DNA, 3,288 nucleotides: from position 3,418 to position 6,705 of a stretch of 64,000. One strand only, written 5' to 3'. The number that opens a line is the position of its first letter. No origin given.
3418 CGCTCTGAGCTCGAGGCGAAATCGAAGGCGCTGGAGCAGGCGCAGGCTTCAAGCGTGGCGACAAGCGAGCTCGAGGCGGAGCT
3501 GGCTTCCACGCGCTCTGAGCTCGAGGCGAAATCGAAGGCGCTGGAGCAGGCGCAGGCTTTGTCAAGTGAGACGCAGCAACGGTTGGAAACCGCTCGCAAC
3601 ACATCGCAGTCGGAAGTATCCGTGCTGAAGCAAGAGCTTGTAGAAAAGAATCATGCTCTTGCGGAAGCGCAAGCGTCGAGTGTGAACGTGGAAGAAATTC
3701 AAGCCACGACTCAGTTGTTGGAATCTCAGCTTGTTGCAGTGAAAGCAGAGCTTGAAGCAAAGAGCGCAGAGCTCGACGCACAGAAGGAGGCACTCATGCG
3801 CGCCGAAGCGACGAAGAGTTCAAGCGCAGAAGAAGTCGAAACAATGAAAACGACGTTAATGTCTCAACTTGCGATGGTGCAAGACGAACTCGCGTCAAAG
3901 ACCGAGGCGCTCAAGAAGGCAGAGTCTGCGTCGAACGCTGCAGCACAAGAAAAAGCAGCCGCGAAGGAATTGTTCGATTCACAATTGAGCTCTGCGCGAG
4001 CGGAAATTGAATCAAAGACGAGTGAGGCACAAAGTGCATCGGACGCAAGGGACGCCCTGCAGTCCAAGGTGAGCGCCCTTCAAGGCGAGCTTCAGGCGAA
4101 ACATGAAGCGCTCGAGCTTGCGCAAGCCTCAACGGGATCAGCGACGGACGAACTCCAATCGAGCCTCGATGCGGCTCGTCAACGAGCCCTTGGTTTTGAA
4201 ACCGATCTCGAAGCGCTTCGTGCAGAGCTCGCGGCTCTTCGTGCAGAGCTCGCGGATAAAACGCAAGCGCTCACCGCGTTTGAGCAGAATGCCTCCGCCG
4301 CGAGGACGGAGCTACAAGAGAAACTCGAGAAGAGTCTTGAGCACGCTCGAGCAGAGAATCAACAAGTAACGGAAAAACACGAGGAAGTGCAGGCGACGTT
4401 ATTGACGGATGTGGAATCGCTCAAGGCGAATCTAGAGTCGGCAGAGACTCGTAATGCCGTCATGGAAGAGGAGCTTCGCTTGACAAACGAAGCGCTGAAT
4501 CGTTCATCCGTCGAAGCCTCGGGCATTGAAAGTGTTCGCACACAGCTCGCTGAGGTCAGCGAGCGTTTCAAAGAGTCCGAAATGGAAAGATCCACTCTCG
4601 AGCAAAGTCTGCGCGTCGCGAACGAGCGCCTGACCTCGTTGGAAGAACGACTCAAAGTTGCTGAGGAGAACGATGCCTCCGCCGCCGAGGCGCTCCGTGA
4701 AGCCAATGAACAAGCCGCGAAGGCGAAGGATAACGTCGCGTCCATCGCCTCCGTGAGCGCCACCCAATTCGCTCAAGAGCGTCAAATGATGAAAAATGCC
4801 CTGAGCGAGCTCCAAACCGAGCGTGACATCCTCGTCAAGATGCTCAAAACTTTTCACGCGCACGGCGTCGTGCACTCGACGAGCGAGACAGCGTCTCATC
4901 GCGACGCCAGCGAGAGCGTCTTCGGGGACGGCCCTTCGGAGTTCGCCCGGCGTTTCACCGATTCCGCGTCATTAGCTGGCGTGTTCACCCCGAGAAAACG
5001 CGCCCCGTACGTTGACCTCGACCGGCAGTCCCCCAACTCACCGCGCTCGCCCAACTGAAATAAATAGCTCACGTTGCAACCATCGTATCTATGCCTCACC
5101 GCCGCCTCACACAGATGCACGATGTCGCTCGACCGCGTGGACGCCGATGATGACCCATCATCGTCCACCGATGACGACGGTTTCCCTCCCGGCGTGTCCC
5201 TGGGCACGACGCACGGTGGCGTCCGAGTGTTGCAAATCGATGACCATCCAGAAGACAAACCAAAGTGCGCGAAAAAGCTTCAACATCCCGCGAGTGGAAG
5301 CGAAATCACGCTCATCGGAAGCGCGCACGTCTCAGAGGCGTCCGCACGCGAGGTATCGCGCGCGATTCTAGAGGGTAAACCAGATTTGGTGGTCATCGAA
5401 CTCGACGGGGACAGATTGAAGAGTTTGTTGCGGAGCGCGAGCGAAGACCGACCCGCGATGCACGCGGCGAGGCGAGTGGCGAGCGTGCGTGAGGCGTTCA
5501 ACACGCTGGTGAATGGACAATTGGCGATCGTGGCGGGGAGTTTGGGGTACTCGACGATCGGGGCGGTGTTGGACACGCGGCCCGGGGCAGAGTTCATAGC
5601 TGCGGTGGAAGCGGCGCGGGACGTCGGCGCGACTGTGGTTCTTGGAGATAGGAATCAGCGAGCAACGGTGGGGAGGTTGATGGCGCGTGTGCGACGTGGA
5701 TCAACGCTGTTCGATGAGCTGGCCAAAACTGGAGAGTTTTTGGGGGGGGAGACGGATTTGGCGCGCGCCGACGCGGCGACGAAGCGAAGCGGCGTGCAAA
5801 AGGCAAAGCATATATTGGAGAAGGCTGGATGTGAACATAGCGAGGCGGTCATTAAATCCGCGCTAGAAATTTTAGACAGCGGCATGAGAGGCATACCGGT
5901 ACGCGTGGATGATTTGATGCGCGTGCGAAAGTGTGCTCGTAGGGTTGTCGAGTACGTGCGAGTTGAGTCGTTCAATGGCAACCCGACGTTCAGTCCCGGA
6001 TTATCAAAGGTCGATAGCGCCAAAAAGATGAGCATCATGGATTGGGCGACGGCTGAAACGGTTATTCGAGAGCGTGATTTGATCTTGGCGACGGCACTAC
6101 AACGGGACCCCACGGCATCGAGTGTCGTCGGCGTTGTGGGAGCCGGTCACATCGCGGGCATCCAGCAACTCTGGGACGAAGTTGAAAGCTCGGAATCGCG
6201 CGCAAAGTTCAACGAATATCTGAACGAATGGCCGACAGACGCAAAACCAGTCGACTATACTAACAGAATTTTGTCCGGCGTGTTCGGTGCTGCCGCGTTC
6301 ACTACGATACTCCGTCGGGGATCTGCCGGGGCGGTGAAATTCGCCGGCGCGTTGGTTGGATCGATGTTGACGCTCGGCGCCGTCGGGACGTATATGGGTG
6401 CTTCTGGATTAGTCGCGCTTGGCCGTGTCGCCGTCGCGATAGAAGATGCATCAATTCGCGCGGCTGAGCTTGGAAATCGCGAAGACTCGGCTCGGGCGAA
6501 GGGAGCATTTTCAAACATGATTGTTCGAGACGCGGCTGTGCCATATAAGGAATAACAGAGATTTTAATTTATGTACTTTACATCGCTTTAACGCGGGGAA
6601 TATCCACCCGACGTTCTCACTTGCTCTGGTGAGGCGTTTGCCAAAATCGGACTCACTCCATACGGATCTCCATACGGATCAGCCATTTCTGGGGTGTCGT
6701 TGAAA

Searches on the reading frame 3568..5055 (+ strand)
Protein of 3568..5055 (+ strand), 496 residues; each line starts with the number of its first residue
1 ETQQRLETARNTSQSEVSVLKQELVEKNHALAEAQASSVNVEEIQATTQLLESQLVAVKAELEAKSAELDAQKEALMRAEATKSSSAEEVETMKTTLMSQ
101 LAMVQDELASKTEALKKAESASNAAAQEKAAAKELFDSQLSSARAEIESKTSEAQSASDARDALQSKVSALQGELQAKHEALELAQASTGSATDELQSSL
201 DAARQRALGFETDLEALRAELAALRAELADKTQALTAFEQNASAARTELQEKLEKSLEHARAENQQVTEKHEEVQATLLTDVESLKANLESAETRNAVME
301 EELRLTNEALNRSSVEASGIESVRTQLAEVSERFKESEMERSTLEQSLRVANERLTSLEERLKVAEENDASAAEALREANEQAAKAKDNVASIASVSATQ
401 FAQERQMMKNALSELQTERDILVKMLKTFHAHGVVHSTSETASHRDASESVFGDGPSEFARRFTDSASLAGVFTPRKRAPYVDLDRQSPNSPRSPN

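Call 9: find_homologous_proteins(query=window:3568-5055:+)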
Query window:3568-5055:+ (496 aa): 34 proteins with E <= 0.001 among 8000 candidates.
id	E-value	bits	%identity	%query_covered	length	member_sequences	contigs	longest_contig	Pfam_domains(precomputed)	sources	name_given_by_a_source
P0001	7.5e-226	768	100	81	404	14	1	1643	-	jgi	jgi:chromosome segregation ATPase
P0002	4.0e-108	381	55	90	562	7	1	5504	-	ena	-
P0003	7.4e-107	376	53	90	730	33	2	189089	-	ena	-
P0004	1.4e-97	346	61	68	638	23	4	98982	-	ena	-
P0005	1.9e-97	345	57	74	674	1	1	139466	PF28256.1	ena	-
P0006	5.4e-97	344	48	96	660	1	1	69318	-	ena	-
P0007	6.2e-97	344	61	68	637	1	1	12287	PF28256.1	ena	-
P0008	6.7e-97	344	60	68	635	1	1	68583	-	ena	-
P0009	6.8e-97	344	60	68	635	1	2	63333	-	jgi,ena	-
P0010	1.1e-96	343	47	96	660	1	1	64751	-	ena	-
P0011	1.3e-96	343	60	68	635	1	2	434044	-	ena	-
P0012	2.1e-96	342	60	68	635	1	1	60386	-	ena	-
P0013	2.5e-96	342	47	96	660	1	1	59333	-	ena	-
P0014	5.5e-96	341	61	68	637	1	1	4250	PF24161.2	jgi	-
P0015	6.7e-96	340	61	66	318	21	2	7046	-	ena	-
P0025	1.2e-91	326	62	61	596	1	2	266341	PF02050.23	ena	-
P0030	2.5e-91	325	62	63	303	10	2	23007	-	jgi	jgi:chromosome segregation ATPase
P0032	1.1e-60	224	39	95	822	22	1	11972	-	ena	-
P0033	8.6e-53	198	39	80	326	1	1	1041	-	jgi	jgi:chromosome segregation ATPase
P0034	1.7e-39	155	37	89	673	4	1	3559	-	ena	-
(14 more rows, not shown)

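Call 11: find_encoding_contigs(protein=P0001, flank=5000, max_places=6)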
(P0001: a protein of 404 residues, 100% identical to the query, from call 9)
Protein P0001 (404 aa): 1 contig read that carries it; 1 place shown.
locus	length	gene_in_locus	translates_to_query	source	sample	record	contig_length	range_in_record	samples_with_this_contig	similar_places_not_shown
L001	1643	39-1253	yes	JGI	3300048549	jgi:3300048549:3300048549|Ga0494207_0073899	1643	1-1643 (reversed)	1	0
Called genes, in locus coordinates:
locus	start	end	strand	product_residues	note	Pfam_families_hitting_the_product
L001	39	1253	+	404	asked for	-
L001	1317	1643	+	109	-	?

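Call 12: find_encoding_contigs(protein=P0003, flank=8000, max_places=4)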
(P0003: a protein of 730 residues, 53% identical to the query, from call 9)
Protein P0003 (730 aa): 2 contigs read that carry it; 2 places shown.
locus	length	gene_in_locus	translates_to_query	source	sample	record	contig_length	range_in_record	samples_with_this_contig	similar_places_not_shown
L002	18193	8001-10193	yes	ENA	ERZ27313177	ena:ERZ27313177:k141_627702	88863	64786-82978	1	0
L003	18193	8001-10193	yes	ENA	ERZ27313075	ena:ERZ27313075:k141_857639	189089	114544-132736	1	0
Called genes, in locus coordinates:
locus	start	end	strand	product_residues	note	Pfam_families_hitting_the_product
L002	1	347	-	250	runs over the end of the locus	-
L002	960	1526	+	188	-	PF00025:Arf, PF00071:Ras, PF08477:Roc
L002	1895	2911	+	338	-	PF02469:Fasciclin, PF00504:Chloroa_b-bind (weak)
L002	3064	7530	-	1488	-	PF05964:FYRN (weak), PF00628:PHD, PF15613:WSD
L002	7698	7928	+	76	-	-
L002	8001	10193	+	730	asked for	-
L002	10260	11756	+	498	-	PF01963:TraB_PrgY_gumN (weak)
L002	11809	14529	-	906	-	PF09815:XK-related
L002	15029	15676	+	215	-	-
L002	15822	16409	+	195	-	PF03947:Ribosomal_L2_C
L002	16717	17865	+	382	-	PF03372:Exo_endo_phos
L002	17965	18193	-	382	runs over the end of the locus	-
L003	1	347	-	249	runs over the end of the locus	-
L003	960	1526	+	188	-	PF00025:Arf, PF00071:Ras, PF08477:Roc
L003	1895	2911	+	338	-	PF02469:Fasciclin, PF00504:Chloroa_b-bind (weak)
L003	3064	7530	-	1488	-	PF05964:FYRN (weak), PF00628:PHD, PF15613:WSD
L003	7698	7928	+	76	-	-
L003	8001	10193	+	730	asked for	-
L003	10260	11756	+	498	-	PF01963:TraB_PrgY_gumN (weak)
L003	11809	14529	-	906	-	PF09815:XK-related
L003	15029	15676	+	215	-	-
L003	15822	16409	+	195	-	PF03947:Ribosomal_L2_C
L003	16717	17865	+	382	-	PF03372:Exo_endo_phos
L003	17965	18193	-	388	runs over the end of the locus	-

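Call 13: search_protein_families(library=pfam, proteins=[window:3568-5055:+, P0003, P0032, P0025], max_evalue=1)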
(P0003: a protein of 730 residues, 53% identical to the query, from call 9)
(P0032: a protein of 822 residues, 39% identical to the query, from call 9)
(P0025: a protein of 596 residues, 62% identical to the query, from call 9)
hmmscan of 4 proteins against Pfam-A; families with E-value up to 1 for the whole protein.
window:3568-5055:+ (496 aa): 2 families
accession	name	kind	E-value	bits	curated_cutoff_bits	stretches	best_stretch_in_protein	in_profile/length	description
PF25541.1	TBCA_PH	-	1.2e-05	25.5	27.8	2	121-196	53-129/139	PH domain-containing proteins, TBCA domain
PF06818.20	Fez1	-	0.51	11.2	34.4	1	97-234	15-151/199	Fez1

P0003 (730 aa): 4 families
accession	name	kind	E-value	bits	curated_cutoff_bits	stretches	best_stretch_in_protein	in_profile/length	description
PF16331.10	TolA_bind_tri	-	0.0025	18.3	30.1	1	443-503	9-69/76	TolA binding protein trimerisation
PF09787.14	Golgin_A5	-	0.0036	17.3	31.7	1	276-391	43-162/305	Golgin subfamily A member 5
PF06103.16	DUF948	-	0.052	14.2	37.2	1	154-215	22-83/89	Bacterial protein of unknown function (DUF948)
PF06818.20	Fez1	-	0.28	12.1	34.4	3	565-679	31-151/199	Fez1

P0032 (822 aa): 2 families
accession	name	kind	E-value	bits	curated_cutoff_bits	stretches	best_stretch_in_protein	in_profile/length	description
PF13166.12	AAA_13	-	0.0012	18.1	36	1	163-350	283-461/713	AAA domain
PF06818.20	Fez1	-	0.028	15.3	34.4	1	203-362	23-182/199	Fez1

P0025 (596 aa): 13 families
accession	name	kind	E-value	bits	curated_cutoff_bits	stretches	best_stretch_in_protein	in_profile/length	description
PF16331.10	TolA_bind_tri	-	0.00039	20.9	30.1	1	306-354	6-54/76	TolA binding protein trimerisation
PF16526.10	CLZ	-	0.0037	18.1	26.7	1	307-349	20-62/71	C-terminal leucine zipper domain of cyclic nucleotide-gated channels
PF25762.1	HAUS1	-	0.0037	17.5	40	1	180-329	77-230/236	HAUS augmin-like complex subunit 1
PF08702.15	Fib_alpha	-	0.0039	17.8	29.9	1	251-358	24-128/143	Fibrinogen alpha/beta chain family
PF13094.11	CENP-Q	-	0.007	17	28.5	1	308-388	26-106/162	CENP-Q, a CENPA-CAD centromere complex subunit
PF15960.10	DUF4763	-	0.009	15.7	30.1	1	293-356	80-144/236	Domain of unknown function (DUF4763)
PF25764.1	KIF21A_4th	-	0.013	15.6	33.1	1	184-337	9-154/183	KIF21A-like domain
PF06009.19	Laminin_II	-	0.014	15.9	33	2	315-404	14-101/138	Laminin Domain II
PF10158.14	LOH1CR12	-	0.017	15.6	24.7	1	145-232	36-123/131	Tumour suppressor protein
PF11559.13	ADIP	-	0.025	15.1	34.3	2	291-358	53-120/151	Afadin- and alpha -actinin-Binding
PF13863.11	DUF4200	-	0.027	15.3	29.7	1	247-343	9-105/119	Domain of unknown function (DUF4200)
PF06103.16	DUF948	-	0.062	13.9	37.2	1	304-358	26-80/89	Bacterial protein of unknown function (DUF948)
PF25541.1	TBCA_PH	-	0.2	11.8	27.8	2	252-375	6-121/139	PH domain-containing proteins, TBCA domain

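Call 36: list_cluster_members(proteins=[P0003, P0004, P0009, P0030, P0032, P0033, P0034, P0035, P0002])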
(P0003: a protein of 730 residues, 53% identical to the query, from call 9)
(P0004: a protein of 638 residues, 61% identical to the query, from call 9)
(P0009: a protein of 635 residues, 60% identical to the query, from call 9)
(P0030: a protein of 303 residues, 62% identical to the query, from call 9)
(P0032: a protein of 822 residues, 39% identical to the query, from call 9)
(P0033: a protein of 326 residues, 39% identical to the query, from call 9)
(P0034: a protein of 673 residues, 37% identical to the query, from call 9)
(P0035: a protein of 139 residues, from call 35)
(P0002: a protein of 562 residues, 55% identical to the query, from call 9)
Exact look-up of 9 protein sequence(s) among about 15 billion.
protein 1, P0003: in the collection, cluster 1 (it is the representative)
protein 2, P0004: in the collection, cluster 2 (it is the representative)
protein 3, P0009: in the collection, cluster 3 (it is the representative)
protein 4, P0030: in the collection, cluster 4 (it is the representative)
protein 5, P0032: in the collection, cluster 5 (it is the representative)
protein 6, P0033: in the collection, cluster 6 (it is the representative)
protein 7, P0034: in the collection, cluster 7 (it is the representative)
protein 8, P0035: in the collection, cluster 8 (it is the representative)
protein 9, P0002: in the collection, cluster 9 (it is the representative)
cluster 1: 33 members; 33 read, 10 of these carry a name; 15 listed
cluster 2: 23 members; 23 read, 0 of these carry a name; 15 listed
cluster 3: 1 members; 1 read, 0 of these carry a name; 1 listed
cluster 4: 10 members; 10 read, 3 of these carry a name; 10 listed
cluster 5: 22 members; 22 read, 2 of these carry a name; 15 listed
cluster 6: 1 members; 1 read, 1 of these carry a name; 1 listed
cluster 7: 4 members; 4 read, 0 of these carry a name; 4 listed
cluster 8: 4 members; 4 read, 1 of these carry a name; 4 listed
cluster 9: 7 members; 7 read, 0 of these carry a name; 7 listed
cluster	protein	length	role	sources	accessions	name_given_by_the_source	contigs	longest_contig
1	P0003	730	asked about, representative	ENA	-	-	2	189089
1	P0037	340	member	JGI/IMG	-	chromosome segregation ATPase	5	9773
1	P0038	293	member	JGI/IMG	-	chromosome segregation ATPase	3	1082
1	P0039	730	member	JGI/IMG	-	early endosome antigen 1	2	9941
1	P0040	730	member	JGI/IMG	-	early endosome antigen 1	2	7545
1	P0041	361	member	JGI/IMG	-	chromosome segregation ATPase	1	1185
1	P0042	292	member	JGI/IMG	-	chromosome segregation ATPase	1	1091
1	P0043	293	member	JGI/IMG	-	chromosome segregation ATPase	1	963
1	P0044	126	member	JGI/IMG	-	hypothetical protein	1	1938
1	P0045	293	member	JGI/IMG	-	chromosome segregation ATPase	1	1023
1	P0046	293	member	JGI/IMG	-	chromosome segregation ATPase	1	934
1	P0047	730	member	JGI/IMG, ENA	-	-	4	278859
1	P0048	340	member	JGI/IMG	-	-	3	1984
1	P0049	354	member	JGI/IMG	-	-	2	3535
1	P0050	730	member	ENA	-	-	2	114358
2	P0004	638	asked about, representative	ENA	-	-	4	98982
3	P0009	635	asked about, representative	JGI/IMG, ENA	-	-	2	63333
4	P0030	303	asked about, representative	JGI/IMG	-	chromosome segregation ATPase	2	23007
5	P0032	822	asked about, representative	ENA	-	-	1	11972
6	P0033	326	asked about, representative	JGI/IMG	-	chromosome segregation ATPase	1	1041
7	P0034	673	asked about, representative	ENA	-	-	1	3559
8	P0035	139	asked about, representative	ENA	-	-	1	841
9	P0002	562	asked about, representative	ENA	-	-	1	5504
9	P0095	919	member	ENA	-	-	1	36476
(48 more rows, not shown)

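Call 39: list_cluster_members(proteins=[P0001, P0100, P0095])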
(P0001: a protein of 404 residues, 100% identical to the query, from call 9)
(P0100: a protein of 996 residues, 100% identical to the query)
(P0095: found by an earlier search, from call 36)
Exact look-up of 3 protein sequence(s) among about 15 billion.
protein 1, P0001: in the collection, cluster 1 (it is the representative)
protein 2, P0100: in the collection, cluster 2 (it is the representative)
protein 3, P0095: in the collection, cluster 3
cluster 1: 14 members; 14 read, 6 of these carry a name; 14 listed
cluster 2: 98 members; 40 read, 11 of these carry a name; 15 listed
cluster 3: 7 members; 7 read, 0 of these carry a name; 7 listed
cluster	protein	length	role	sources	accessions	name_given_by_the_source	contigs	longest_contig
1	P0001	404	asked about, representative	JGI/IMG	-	chromosome segregation ATPase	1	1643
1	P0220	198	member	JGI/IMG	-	uncharacterized protein (DUF3084 family)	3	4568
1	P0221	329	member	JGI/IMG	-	chromosome segregation ATPase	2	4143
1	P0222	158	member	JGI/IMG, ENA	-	uncharacterized protein (DUF3084 family)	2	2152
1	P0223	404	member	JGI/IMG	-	chromosome segregation ATPase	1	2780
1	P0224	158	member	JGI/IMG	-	uncharacterized protein (DUF3084 family)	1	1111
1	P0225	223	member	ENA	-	-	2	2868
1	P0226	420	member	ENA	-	-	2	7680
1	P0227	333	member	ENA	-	-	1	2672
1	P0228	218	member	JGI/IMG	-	-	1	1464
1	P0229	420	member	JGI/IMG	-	-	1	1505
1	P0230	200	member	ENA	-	-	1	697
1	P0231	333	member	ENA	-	-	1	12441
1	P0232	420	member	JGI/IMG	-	-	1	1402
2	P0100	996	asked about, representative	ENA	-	-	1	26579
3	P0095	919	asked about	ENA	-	-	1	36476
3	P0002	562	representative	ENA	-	-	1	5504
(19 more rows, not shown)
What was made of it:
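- All 14 members of the P0001 protein cluster are C-terminal fragments (call 39).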

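Call 58: find_encoding_contigs(protein=P0095, flank=3000, max_places=3)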
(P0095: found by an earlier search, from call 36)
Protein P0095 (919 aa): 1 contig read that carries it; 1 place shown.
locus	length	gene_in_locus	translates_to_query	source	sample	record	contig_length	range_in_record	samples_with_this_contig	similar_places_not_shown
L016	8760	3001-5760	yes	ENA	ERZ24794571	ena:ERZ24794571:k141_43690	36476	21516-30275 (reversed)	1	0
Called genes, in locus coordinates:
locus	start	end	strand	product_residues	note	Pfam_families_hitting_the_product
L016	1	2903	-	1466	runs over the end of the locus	PF00628:PHD, PF15613:WSD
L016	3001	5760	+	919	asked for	-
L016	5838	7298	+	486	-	PF01963:TraB_PrgY_gumN (faint)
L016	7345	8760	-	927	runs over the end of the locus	PF09815:XK-related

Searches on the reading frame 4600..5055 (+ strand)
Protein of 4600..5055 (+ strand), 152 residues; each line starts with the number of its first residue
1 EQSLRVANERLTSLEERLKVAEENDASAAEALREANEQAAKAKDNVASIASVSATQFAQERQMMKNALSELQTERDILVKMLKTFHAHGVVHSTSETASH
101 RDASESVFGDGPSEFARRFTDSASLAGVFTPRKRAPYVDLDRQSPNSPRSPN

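Call 28: search_solved_structures(query=A2, max_evalue=1)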
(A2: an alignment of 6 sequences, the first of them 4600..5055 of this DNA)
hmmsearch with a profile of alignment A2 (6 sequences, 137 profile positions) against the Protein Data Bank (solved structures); distinct sequences matched with E-value up to 1: 1.
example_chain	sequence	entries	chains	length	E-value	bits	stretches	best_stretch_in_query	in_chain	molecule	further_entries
1zhc_A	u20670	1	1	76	0.13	15.8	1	8-48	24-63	hypothetical protein HP1242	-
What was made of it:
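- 4444..5055 (+): Conserved C-terminal region. It comprises one long helix with the near-invariant stretch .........-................-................, then a disordered tail with the motif S(L/I)A(G/S)VFTP(R/Q)K(R/K). No PDB relative (call 28).
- Tried and rejected: PDB profile search of the conserved C-terminal domain found nothing better than E = 0.13 (call 28).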

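Call 33: predict_structure(alignment_id=A2)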
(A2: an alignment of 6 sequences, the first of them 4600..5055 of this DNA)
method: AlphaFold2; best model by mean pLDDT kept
length: 152 residues; sequences in the alignment: 6
mean_pLDDT: 74.1   pTM: 0.35
mean pLDDT of the five models: 74.1, 71.8, 71.6, 70.9, 67.1
residues with pLDDT >= 90: 83; 70-90: 5; 50-70: 16; < 50: 48
segments of 3 or more residues with pLDDT < 50: 92-112, 124-127, 130-150
pLDDT, mean of each block of 10 residues (from residue 1): 93 96 94 95 93 94 97 97 86 42 40 56 49 44 42 48
secondary structure, 60 per line:
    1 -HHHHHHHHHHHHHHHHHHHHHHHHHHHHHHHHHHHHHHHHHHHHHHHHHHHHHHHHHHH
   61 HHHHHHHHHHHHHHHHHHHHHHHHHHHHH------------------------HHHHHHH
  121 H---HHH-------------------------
elements in order: H2-89 H114-121
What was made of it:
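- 4444..5055 (+): AlphaFold2 gives a helix at residues 2-89 with pLDDT >90 and a disordered tail (call 33).
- On Golgin / EEA1-like tether: The C-terminus is a helix plus a polar disordered tail (call 33).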

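Call 35: search_protein_representatives(alignment_id=A2)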
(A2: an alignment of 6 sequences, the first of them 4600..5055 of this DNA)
Query: 6 sequences, 137 profile positions. Proteins with E-value up to 0.001 (for the whole library): 7; up to 1e-10: 7; up to 1e-30: 6. The best 7 are listed.
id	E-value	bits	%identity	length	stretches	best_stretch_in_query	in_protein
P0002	6.4e-71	253.3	-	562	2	1-136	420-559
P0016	2.3e-69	248.3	-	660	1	1-137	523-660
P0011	5.5e-66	237.3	-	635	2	1-135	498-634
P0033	2.4e-63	228.8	-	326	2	2-135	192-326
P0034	7.9e-62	223.8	-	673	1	1-134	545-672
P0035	2.9e-57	209.1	-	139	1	25-136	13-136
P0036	2.0e-13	67.1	-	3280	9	5-46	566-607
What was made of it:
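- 4444..5055 (+): Only 6 family hits in 1.84e9 representatives (call 35).
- Tried and rejected: The single extra hit, P0036 (3280 aa, 9 stretches), looks like generic coiled coil (call 35).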

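Call 61: find_related_loci(query=A2, collection=viral_contigs, flank=5000)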
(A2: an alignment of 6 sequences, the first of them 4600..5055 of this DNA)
Query A2 (152 aa) in viral_contigs; peptide patterns used: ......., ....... (x = any residue, [..] = any of these).
73 stretches matched a pattern, but none encodes a relative of the query by tblastn (E <= 1e-3).
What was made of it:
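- Tried and rejected: The viral contig scan for the C-terminal domain found none (call 61), so there is no sign of a virus-borne copy.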

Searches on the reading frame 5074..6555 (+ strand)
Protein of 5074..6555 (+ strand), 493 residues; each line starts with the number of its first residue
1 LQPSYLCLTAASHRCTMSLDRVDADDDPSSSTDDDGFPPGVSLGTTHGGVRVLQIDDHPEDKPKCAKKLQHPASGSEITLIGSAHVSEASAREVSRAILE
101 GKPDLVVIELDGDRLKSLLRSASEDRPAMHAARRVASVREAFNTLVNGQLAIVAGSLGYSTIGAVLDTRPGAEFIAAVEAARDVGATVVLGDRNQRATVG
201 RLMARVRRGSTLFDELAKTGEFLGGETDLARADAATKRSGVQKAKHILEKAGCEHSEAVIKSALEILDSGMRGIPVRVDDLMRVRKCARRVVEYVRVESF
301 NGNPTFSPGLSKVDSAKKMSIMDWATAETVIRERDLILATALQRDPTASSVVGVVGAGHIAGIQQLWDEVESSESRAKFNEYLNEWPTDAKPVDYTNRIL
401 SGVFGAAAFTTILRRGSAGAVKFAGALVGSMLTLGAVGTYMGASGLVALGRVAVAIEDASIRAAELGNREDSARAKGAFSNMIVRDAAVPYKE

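Call 7: search_protein_families(library=pfam, proteins=[window:5074-6555:+], max_evalue=0.01)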
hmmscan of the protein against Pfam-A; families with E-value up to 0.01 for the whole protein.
window:5074-6555:+ (493 aa): 1 family
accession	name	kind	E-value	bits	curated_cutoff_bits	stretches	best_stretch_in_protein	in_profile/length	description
PF01963.22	TraB_PrgY_gumN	-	5.9e-12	46.4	26.8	2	75-197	9-133/263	TraB/PrgY/gumN family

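Call 41: find_encoding_contigs(protein=window:5122-6552:+, flank=10000, max_places=10)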
Protein window:5122-6552:+ (477 aa): 2 contigs read that carry it; 2 places shown.
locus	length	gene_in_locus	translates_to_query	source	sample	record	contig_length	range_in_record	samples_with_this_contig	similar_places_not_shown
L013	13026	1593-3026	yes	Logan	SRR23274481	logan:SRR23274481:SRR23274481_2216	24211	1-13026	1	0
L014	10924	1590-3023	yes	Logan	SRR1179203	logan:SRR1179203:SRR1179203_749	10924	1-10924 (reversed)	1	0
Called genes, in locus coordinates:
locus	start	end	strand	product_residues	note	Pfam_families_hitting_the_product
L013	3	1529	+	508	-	?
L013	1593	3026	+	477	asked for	PF01963:TraB_PrgY_gumN (weak)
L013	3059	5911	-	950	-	PF09815:XK-related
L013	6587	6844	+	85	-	PF00181:Ribosomal_L2_N (weak)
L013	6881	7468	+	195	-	PF03947:Ribosomal_L2_C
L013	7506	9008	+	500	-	PF03372:Exo_endo_phos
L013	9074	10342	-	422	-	-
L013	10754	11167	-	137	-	-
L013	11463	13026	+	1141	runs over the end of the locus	PF13086:AAA_11, PF13604:AAA_30 (faint), PF01443:Viral_helicase1 (faint), PF13245:AAA_19, PF13086:AAA_11, PF13087:AAA_12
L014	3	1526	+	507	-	?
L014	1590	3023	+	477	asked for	PF01963:TraB_PrgY_gumN (weak)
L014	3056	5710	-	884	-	PF09815:XK-related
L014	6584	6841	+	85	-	PF00181:Ribosomal_L2_N (weak)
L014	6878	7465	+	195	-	PF03947:Ribosomal_L2_C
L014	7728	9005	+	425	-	PF03372:Exo_endo_phos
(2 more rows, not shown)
